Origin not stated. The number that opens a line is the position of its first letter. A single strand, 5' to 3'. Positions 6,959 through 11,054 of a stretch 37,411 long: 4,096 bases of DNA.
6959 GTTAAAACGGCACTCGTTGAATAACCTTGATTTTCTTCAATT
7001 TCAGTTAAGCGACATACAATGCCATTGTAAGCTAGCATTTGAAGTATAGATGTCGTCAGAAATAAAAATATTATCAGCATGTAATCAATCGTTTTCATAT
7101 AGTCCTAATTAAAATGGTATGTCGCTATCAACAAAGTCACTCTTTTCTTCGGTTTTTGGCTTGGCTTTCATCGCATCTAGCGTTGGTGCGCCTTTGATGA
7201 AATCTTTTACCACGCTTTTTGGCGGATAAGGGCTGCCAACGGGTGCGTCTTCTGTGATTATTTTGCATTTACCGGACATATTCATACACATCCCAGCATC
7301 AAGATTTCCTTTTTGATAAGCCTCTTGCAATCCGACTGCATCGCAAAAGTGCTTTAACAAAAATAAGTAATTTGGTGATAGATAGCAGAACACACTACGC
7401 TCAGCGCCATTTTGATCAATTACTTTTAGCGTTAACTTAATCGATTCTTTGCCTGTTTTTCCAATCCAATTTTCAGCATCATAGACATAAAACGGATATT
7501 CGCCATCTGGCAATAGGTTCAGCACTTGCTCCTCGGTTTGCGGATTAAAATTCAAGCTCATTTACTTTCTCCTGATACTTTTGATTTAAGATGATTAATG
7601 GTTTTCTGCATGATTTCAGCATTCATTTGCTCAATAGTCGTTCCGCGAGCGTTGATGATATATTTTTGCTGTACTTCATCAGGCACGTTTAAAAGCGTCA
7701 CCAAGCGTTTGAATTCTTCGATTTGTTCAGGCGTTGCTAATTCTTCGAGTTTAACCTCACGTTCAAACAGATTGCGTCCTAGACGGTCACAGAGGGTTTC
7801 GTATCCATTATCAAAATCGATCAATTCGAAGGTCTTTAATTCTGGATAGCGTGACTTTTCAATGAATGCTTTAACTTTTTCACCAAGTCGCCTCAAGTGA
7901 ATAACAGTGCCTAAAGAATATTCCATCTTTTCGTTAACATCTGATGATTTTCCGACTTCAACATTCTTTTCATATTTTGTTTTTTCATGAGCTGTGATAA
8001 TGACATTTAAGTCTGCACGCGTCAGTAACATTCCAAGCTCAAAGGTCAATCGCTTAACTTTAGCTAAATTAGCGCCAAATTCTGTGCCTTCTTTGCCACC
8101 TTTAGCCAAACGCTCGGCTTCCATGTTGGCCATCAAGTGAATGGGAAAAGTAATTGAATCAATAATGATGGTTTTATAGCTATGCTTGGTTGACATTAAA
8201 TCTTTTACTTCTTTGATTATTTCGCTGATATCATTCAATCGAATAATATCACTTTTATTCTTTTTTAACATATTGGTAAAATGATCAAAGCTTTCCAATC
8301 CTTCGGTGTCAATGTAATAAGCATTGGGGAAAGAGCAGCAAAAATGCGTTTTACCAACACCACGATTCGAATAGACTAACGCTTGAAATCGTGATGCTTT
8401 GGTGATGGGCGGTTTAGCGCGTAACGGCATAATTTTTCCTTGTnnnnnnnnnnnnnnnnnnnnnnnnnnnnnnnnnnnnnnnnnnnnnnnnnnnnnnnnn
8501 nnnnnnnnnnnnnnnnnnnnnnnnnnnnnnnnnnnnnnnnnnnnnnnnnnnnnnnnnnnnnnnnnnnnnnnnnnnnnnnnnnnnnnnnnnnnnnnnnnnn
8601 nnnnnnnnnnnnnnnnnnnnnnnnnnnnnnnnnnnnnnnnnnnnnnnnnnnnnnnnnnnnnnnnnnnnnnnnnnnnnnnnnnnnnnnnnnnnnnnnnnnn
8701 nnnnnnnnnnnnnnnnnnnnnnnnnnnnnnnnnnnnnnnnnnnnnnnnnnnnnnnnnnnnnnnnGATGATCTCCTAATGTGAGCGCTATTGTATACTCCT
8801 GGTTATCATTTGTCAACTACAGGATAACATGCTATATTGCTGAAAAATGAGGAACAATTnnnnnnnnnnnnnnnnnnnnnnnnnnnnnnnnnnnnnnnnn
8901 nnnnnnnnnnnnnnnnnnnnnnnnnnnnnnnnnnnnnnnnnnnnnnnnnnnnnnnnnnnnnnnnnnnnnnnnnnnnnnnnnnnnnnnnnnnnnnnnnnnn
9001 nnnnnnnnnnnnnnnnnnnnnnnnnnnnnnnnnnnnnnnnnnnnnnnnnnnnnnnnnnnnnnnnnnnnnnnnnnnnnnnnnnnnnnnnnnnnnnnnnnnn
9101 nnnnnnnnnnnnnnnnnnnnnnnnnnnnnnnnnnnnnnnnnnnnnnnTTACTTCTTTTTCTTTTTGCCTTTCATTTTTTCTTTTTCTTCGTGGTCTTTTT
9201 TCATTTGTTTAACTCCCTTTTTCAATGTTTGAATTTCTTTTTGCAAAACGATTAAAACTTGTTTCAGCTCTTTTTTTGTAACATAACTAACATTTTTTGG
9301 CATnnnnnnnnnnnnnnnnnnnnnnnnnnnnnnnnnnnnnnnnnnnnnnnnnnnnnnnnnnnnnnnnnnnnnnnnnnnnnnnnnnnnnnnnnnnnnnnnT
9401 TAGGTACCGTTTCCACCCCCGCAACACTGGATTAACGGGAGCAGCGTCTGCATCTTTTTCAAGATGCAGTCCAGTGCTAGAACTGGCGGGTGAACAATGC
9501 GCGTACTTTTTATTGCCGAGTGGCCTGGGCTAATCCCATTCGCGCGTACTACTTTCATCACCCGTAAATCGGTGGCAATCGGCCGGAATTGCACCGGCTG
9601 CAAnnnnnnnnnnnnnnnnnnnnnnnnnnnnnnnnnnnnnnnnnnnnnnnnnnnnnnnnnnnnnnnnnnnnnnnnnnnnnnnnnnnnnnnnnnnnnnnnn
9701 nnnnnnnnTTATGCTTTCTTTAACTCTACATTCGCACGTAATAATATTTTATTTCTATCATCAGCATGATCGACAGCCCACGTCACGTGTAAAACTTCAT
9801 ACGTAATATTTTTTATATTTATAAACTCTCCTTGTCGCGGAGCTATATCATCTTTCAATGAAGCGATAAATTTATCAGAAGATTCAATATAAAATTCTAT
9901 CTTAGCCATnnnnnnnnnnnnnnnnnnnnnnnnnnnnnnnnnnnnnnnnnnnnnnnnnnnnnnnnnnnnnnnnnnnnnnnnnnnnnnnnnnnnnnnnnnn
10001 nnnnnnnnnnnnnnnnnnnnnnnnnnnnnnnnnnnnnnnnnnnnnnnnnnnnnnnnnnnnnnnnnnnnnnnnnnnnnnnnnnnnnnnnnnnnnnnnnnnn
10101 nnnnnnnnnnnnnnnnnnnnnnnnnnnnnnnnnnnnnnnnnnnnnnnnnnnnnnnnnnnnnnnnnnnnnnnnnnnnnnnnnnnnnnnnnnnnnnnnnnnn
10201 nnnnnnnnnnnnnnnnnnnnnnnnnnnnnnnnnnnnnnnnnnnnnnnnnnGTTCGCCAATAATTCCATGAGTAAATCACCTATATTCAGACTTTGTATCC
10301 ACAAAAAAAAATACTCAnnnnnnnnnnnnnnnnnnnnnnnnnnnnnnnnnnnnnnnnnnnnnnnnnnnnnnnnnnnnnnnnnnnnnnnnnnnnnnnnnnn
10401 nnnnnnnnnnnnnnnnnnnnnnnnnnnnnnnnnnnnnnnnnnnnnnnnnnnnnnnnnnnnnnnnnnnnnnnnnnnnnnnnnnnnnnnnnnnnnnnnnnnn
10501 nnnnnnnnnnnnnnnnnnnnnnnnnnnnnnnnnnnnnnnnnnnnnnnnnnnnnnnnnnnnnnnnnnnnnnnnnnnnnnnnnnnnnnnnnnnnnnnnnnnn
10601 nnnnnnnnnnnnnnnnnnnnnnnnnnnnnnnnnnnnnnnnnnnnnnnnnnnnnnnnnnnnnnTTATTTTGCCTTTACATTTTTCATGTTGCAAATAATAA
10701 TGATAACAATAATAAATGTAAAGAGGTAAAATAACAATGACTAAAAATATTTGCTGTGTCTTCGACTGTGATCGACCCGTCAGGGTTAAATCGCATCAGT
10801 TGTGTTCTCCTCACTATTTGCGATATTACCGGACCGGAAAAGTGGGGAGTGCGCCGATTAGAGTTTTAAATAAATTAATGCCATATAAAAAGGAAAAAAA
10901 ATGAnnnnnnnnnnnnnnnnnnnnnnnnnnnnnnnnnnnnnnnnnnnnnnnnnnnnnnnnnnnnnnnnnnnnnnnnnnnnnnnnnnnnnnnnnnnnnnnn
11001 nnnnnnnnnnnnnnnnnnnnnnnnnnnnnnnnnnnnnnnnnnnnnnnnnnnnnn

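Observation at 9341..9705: G+C-rich, ORF-poor, helix-dense block near the tRNA: candidate structured RNA of no family I recognise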

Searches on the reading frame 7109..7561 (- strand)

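Call 12: search_protein_families(library=pfam, proteins=[window:7109-7561:-], max_evalue=0.01)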
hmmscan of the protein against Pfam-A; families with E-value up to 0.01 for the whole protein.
window:7109-7561:- (150 aa): 1 family
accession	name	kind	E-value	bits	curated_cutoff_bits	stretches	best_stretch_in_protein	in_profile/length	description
PF05037.18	DUF669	-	0.0039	17.7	21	1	14-54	11-52/138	Protein of unknown function (DUF669)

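Call 93: search_protein_families(library=phrogs, proteins=[window:7109-7561:-], max_evalue=0.001)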
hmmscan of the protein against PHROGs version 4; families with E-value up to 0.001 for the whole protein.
window:7109-7561:- (150 aa): 2 families
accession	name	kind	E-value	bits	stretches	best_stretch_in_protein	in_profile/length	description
phrog_378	-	DNA, RNA and nucleotide metabolism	0.00015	23.1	1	1-150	1-163/163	single strand DNA binding protein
phrog_3724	-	unknown function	0.0004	20.8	1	16-135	25-142/285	-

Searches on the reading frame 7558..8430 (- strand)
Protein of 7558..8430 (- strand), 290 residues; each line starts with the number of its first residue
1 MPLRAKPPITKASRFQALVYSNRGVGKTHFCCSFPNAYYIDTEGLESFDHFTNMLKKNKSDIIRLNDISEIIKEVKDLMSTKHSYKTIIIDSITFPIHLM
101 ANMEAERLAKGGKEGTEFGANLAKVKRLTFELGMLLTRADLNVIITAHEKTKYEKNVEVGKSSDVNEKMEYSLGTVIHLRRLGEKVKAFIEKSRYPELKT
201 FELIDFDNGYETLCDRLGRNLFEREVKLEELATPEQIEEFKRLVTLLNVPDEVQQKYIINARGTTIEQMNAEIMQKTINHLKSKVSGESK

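Call 12: search_protein_families(library=pfam, proteins=[window:7558-8430:-], max_evalue=0.01)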
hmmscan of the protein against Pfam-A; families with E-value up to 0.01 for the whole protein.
window:7558-8430:- (290 aa): 1 family
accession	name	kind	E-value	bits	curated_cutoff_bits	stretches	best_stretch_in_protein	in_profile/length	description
PF13479.12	AAA_24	-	6.7e-16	59.1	27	1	17-161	5-142/195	AAA domain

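Call 13: find_related_loci(query=window:7558-8430:-, collection=viral_contigs, flank=6000)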
Query window:7558-8430:- (290 aa) in viral_contigs; peptide patterns used: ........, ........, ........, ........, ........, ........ (x = any residue, [..] = any of these).
15 stretches matched a pattern; 9 encode a relative of the query (tblastn E <= 1e-3); 9 distinct loci.
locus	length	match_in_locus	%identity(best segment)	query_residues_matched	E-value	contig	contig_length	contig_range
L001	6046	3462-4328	60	1-286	4e-119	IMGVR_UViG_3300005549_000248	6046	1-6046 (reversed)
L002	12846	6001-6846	61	3-282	1e-118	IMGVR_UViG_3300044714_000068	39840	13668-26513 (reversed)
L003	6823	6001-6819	63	1-270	7e-118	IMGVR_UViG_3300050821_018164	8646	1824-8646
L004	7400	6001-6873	58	1-289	1e-115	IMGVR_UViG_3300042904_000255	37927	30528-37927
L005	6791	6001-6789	60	1-261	9e-108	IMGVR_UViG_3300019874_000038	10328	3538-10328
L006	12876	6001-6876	54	1-289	1e-106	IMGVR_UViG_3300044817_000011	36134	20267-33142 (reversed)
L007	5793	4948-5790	54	1-279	6e-103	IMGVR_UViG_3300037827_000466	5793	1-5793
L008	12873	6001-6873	49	1-289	3e-94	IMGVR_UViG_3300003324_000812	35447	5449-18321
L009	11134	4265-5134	47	1-288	9e-92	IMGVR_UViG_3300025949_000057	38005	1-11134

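Call 49: search_dna_similar(query=window:7558-8430:-, collection=phages, mode=protein, max_rows=25)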
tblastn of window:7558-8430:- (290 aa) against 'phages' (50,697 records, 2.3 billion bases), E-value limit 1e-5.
Records with a match: 15; places in all: 15; records where one place covers at least 80% of the query: 0.
Best place of each record, by identity: <60% 15.
By first word of the organism name: Streptococcus 15.
By host as written in the record: Streptococcus gallolyticus UCN34 1; Streptococcus equinus 2B 1; Streptococcus mitis 1; Streptococcus oralis DD24 1; Streptococcus anginosus J4211 1; Streptococcus azizii 13-1151-1 1; Streptococcus azizii 1206367 1; Streptococcus mitis B9 1; and 7 more.
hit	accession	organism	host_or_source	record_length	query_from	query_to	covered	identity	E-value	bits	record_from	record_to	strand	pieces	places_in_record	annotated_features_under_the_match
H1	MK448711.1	Streptococcus phage Javan235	Streptococcus gallolyticus UCN34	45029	9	174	57%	32.4%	1e-7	59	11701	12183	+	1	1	hypothetical protein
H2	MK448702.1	Streptococcus phage Javan199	Streptococcus equinus 2B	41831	9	174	57%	31.8%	4e-7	57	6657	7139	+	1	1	hypothetical protein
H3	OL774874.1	Streptococcus phage MissE1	Streptococcus mitis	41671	9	174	57%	31.3%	3e-8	60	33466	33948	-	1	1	AAA domain protein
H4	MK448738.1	Streptococcus phage Javan355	Streptococcus oralis DD24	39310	9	160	52%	30.9%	4e-8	60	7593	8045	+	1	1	hypothetical protein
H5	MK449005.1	Streptococcus phage Javan74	Streptococcus anginosus J4211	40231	9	160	52%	30.3%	2e-6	55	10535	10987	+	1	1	hypothetical protein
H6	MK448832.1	Streptococcus phage Javan85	Streptococcus azizii 13-1151-1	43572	9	160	52%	27.8%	8e-6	53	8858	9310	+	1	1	hypothetical protein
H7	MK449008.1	Streptococcus phage Javan84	Streptococcus azizii 1206367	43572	9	160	52%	27.8%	8e-6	53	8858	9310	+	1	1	hypothetical protein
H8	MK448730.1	Streptococcus phage Javan311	Streptococcus mitis B9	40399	11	160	52%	27.5%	8e-7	56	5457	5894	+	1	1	hypothetical protein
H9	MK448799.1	Streptococcus phage Javan535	Streptococcus salivarius JF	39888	11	152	49%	28.5%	1e-6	56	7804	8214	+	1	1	hypothetical protein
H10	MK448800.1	Streptococcus phage Javan539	Streptococcus salivarius NCTC_8618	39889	11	152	49%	28.5%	1e-6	56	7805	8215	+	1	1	hypothetical protein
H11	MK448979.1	Streptococcus phage Javan534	Streptococcus salivarius ATCC_7073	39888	11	152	49%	28.5%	1e-6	56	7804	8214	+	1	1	hypothetical protein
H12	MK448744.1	Streptococcus phage Javan377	Streptococcus parasanguinis F0449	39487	11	160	52%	26.3%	7e-7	56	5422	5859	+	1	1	hypothetical protein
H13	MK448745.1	Streptococcus phage Javan381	Streptococcus parasanguinis SRR387741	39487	11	160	52%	26.3%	7e-7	56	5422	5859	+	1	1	hypothetical protein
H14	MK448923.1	Streptococcus phage Javan380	Streptococcus parasanguinis SRR387738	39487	11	160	52%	26.3%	7e-7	56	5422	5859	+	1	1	hypothetical protein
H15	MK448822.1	Streptococcus phage Javan629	Streptococcus uberis C8329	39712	9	160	52%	25.9%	4e-6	54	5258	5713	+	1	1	hypothetical protein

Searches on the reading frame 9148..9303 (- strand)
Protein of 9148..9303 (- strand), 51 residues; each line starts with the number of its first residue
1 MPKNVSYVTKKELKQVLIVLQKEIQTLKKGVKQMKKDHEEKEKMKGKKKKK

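Call 77: find_encoding_contigs(protein=window:9148-9303:-, flank=1200, max_places=10)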
Protein window:9148-9303:- (51 aa): 24 contigs read that carry it; 2 places shown.
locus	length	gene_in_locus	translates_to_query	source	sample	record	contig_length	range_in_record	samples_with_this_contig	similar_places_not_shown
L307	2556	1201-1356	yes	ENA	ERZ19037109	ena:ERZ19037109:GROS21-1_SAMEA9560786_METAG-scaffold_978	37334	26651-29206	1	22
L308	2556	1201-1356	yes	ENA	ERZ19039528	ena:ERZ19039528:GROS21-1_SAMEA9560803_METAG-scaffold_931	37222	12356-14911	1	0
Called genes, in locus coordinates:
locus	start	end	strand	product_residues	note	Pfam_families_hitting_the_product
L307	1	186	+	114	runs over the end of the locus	-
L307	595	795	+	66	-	-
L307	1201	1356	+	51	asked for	-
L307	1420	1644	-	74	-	-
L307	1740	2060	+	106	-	-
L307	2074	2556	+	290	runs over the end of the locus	PF13479:AAA_24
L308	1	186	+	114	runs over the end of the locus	-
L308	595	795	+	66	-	-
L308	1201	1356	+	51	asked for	-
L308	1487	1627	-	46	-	-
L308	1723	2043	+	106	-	-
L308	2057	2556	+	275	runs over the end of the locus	-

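Call 93: search_protein_families(library=phrogs, proteins=[window:9148-9303:-], max_evalue=0.001)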
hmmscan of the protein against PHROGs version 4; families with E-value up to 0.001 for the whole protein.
window:9148-9303:- (51 aa): 0 families

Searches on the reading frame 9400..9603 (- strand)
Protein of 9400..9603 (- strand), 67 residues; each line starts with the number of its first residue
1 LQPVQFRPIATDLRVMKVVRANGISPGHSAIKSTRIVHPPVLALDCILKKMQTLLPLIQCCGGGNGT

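Call 12: search_protein_families(library=pfam, proteins=[window:9400-9603:-], max_evalue=0.01)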
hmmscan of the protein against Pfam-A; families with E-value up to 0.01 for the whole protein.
window:9400-9603:- (67 aa): 0 families

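Call 71: find_homologous_proteins(query=window:9400-9603:-, max_evalue=0.01)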
Query window:9400-9603:-: no candidate shares three 5-residue words with the query. No homologue found.

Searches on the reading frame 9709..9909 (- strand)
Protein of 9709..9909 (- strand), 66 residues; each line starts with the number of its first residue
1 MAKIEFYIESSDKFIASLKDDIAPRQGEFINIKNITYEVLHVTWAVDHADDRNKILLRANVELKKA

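Call 12: search_protein_families(library=pfam, proteins=[window:9709-9909:-], max_evalue=0.01)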
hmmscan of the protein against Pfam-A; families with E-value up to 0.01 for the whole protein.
window:9709-9909:- (66 aa): 0 families

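Call 14: find_related_loci(query=window:9709-9909:-, collection=viral_contigs, flank=4000)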
Query window:9709-9909:- (66 aa) in viral_contigs; peptide patterns used: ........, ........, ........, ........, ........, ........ (x = any residue, [..] = any of these).
46 stretches matched a pattern, but none encodes a relative of the query by tblastn (E <= 1e-3).

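Call 61: find_encoding_contigs(protein=window:9709-9909:-, flank=3000, max_places=8)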
Protein window:9709-9909:- (66 aa): 24 contigs read that carry it; 5 places shown.
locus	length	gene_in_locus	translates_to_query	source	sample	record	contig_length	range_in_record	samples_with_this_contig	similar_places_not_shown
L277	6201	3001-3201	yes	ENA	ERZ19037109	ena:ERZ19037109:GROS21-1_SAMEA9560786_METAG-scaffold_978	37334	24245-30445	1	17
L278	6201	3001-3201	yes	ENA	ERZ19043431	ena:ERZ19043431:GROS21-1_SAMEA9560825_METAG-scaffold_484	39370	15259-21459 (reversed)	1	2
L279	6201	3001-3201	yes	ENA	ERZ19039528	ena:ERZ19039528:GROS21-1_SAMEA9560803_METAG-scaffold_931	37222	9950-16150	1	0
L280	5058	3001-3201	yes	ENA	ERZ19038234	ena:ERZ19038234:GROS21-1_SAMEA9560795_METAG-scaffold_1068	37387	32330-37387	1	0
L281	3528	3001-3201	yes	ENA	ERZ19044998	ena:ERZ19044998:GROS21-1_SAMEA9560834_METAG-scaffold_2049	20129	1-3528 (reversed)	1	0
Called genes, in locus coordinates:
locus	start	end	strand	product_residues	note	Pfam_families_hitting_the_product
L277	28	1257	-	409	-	PF05272:VapE-like_dom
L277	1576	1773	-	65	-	-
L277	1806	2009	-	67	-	-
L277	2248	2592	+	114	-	-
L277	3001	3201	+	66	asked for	-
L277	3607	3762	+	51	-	-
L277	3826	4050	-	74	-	-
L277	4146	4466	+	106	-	-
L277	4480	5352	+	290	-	PF13479:AAA_24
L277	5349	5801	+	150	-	-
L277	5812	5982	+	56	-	-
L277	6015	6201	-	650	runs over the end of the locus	-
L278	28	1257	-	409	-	PF05272:VapE-like_dom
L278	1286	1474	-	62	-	-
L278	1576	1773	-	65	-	-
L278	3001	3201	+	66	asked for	-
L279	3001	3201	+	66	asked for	-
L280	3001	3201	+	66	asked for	-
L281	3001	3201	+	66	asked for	-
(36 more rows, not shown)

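Call 93: search_protein_families(library=phrogs, proteins=[window:9709-9909:-], max_evalue=0.001)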
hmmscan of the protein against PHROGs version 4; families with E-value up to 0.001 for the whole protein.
window:9709-9909:- (66 aa): 1 family
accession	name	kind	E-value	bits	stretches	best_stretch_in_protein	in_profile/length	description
phrog_4427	-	unknown function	0.00023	22.1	1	19-55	23-59/68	-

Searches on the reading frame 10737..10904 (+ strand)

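Call 12: search_protein_families(library=pfam, proteins=[window:10737-10904:+], max_evalue=0.01)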
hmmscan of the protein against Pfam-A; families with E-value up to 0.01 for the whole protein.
window:10737-10904:+ (55 aa): 0 families

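Call 93: search_protein_families(library=phrogs, proteins=[window:10737-10904:+], max_evalue=0.001)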
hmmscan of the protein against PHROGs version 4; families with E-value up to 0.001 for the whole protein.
window:10737-10904:+ (55 aa): 1 family
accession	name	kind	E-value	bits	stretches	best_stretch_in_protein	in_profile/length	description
phrog_4160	-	unknown function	8.7e-08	33.3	1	3-52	6-56/178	-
